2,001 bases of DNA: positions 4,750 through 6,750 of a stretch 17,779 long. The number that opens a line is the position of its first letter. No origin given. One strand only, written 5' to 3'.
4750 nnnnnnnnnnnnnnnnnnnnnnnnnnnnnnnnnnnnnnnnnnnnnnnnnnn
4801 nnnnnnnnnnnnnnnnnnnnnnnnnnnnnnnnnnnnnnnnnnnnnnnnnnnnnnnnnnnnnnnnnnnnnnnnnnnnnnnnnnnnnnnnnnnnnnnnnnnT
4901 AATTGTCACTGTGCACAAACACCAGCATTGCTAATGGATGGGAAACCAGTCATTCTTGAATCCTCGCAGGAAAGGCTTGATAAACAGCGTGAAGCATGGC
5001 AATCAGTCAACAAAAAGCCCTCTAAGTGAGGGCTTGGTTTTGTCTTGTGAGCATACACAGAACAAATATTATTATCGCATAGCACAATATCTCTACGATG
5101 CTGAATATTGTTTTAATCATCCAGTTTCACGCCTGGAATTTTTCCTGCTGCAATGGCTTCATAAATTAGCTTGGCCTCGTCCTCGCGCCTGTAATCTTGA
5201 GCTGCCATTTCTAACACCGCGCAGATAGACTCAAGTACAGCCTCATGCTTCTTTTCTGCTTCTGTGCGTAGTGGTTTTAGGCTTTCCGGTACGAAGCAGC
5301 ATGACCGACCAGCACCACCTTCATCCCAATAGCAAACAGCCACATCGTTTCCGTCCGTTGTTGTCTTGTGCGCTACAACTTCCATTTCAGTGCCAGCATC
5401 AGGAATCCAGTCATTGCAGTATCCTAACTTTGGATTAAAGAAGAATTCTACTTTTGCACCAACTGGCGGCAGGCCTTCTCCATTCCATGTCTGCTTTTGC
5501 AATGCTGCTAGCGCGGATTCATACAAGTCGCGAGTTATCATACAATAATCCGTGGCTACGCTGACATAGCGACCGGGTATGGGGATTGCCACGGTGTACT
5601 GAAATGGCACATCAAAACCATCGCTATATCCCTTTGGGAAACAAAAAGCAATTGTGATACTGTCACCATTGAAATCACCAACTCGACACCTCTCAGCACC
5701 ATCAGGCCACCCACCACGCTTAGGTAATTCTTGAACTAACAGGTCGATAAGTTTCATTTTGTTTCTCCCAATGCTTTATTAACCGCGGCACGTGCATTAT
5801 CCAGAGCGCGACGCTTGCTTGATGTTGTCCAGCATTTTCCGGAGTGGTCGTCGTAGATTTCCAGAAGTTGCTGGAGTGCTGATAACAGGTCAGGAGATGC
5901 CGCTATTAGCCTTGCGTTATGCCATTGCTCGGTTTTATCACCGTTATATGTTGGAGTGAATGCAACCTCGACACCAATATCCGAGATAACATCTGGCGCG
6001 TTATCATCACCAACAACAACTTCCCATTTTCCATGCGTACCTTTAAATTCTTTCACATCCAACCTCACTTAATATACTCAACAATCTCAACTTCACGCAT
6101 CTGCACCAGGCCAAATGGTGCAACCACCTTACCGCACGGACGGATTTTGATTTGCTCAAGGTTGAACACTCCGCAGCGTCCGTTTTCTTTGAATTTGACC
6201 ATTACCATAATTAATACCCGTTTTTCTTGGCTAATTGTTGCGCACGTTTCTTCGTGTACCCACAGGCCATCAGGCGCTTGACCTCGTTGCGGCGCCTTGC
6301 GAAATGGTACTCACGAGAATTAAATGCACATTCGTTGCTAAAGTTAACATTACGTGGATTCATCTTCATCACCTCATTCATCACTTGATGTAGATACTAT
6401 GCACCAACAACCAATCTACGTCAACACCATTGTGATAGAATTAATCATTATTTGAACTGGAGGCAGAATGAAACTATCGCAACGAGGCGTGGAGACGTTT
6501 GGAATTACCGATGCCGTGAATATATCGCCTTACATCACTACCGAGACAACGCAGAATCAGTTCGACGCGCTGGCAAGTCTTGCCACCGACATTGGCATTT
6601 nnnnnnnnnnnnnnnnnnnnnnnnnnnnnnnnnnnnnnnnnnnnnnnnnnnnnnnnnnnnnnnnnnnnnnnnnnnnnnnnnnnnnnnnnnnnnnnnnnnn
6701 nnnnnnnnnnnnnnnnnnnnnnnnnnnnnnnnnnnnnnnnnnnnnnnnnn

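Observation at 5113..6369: Four-gene minus-strand operon of unknown function wedged between head morphogenesis and lysis genes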

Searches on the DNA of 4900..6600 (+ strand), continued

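Call 86: search_dna_similar(query=L004:1097-1911:+, collection=phages, mode=near, max_rows=60, rows=spread)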
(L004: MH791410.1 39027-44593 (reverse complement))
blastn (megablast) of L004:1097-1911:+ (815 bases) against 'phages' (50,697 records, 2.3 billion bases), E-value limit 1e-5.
Records with a match: 156; places in all: 160; records where one place covers at least 80% of the query: 66.
Best place of each record, by identity: >=99% 70; 95-99% 5; 90-95% 77; 80-90% 4.
By first word of the organism name: Salmonella 128; Escherichia 20; Shigella 4; Klebsiella 2; Acinetobacter 1; Citrobacter 1.
By host as written in the record: - 70; Escherichia coli 10; Salmonella enterica 9; Salmonella enterica subsp. enterica serovar Typhimurium 9; Salmonella sp. 8; Salmonella enterica subsp. enterica serovar Enteritidis 4; Klebsiella pneumoniae 4; Salmonella enterica subsp. enterica serovar Typhimurium ST19 3; and 28 more.
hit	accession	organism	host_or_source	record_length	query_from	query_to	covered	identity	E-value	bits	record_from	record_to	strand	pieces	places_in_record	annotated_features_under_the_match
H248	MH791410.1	Salmonella phage Seszw_1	Salmonella enterica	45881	1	815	100%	100.0%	0e+0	1506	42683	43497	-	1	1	hypothetical protein (x2) | putative lysozyme | lysozyme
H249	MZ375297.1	Salmonella phage seszw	-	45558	1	815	100%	100.0%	0e+0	1506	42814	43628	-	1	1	hypothetical protein (x2) | lysozyme | lysin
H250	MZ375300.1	Salmonella phage seszw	-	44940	1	815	100%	100.0%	0e+0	1506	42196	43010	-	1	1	hypothetical protein (x2) | lysozyme | lysin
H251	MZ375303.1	Salmonella phage seszw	-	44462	1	815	100%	100.0%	0e+0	1506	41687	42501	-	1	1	hypothetical protein (x2) | lysozyme | lysin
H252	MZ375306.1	Salmonella phage seszw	-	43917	1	815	100%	100.0%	0e+0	1506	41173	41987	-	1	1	hypothetical protein (x2) | lysozyme | lysin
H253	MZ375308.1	Salmonella phage seszw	-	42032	1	815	100%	100.0%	0e+0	1506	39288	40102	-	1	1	hypothetical protein (x2) | lysozyme | lysin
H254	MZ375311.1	Salmonella phage seszw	-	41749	1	815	100%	100.0%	0e+0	1506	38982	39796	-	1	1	hypothetical protein (x2) | lysozyme | lysin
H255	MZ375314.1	Salmonella phage seszw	-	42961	1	815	100%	100.0%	0e+0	1506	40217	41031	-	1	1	hypothetical protein (x2) | lysozyme | lysin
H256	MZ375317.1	Salmonella phage seszw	-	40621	1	815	100%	100.0%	0e+0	1506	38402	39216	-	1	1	hypothetical protein (x2) | lysozyme | lysin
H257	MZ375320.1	Salmonella phage seszw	-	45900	1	815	100%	100.0%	0e+0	1506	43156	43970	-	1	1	hypothetical protein (x2) | lysozyme | lysin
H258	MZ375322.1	Salmonella phage seszw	-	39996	1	815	100%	100.0%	0e+0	1506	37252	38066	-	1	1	hypothetical protein (x2) | lysozyme | lysin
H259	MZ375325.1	Salmonella phage seszw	-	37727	1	815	100%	100.0%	0e+0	1506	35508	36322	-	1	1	hypothetical protein (x2) | lysozyme | lysin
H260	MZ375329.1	Salmonella phage seszw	-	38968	1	815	100%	100.0%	0e+0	1506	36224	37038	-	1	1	hypothetical protein (x2) | lysozyme | lysin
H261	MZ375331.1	Salmonella phage seszw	-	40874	1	815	100%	100.0%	0e+0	1506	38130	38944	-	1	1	hypothetical protein (x2) | lysozyme | lysin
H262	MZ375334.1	Salmonella phage seszw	-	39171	1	815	100%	100.0%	0e+0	1506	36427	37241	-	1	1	hypothetical protein (x2) | lysozyme | lysin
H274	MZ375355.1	Salmonella phage seszw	-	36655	1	815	66%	100.0%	0e+0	989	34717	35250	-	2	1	lysozyme | hypothetical protein | lysin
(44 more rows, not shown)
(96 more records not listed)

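Call 87: get_annotated_region(hit=H274, flank=1200)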
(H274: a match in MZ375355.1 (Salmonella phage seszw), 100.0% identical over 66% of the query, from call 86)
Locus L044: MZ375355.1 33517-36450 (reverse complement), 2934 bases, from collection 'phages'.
description: Mutant Salmonella phage seszw clone seszw_300L.2, complete genome.
organism: Salmonella phage seszw (NCBI taxid 2865759)
taxonomy: Viruses; Duplodnaviria; Heunggongvirae; Uroviricota; Caudoviricetes; Skatevirus
host: -; source: -; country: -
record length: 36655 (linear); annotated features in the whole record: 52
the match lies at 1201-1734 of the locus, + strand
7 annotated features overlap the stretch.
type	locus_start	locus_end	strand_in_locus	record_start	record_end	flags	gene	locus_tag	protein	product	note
CDS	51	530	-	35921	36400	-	-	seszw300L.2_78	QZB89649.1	tail protein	tail protein [Salmonella phage Vi II-E1]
CDS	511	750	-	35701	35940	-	-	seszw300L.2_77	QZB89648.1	holin protein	holin protein [Salmonella phage LPST10]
CDS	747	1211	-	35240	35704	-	-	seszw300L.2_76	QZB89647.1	lysin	lysin [Salmonella phage IME207]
CDS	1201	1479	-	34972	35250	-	-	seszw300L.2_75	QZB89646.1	lysozyme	lysozyme [Salmonella phage LPST10]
CDS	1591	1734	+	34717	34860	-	-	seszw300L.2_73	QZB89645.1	hypothetical protein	hypothetical protein [Salmonella phage IME207]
CDS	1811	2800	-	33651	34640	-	-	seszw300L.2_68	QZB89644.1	putative head assembly protein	putative head assembly protein [Salmonella phage Vi II-E1]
CDS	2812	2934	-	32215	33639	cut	-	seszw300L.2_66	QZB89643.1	portal protein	portal protein [Salmonella phage Skate]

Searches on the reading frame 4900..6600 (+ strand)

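Call 46: search_protein_families(library=pfam, proteins=[L002:3213-4052:-], max_evalue=0.1)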
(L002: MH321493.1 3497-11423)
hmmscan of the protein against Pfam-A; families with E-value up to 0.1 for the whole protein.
L002:3213-4052:- (279 aa): 0 families
